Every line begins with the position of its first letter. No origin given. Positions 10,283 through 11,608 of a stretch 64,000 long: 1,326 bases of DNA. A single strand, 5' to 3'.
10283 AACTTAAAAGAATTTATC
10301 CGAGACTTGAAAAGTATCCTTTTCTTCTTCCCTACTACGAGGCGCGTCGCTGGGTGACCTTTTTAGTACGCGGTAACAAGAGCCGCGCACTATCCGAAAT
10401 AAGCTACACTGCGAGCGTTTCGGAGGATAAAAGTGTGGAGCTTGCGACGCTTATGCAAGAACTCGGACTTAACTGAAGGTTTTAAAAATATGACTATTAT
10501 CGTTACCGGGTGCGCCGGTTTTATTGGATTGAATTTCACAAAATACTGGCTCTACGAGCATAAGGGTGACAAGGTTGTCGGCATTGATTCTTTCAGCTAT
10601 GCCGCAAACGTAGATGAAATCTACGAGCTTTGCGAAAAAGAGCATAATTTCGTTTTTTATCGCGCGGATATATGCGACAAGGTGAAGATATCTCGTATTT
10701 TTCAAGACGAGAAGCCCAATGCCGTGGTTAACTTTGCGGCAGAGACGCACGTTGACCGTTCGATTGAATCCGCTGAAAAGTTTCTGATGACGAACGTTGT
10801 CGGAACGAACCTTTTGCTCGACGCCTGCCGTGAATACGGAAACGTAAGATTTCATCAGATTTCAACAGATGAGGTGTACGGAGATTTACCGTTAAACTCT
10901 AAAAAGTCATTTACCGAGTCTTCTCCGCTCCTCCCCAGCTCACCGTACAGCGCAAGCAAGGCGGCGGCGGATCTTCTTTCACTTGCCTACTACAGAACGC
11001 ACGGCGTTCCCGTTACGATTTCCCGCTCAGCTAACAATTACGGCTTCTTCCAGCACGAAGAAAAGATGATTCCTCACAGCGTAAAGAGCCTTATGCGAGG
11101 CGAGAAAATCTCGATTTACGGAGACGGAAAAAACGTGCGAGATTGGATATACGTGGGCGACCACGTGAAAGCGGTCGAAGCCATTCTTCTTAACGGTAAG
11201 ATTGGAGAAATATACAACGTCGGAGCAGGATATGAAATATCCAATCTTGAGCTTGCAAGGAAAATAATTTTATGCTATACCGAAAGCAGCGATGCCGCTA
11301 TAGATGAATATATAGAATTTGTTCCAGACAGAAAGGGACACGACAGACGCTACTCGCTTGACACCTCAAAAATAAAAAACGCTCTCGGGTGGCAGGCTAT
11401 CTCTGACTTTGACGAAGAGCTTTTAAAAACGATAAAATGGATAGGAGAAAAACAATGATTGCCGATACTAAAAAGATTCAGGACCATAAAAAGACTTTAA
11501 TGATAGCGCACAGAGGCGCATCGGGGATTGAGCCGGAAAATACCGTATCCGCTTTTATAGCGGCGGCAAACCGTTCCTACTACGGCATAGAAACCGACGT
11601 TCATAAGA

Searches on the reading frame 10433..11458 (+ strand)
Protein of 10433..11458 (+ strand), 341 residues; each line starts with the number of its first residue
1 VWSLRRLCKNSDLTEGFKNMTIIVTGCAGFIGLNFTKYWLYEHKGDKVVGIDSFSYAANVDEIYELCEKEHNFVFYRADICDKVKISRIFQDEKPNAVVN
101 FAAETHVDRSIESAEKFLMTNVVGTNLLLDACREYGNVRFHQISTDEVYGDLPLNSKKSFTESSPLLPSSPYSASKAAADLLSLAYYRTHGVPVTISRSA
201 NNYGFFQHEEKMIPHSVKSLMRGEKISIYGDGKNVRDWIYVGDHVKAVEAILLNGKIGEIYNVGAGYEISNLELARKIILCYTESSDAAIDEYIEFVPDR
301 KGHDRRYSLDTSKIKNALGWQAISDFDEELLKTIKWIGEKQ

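Call 97: search_protein_families(library=pfam, proteins=[window:10433-11458:+], max_evalue=0.00001)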
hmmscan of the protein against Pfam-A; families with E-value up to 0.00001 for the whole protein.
window:10433-11458:+ (341 aa): 6 families
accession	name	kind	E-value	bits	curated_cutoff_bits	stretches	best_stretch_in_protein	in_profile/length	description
PF16363.11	GDP_Man_Dehyd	-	3.5e-75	254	27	1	23-328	1-327/332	GDP-mannose 4,6 dehydratase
PF01370.27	Epimerase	-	4.5e-62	210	20.9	1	22-264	1-240/240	NAD dependent epimerase/dehydratase family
PF04321.23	RmlD_sub_bind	-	8.6e-16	58.3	27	1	20-285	1-234/287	RmlD substrate binding domain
PF02719.21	Polysacc_synt_2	-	1.4e-14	54.4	20.2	1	22-147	1-130/293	Polysaccharide biosynthesis protein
PF01073.25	3Beta_HSD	-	3.1e-14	53.1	22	1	23-247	1-228/280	3-beta hydroxysteroid dehydrogenase/isomerase family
PF07993.18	NAD_binding_4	-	3.3e-09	36.7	20.1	1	94-201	88-206/258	Male sterility protein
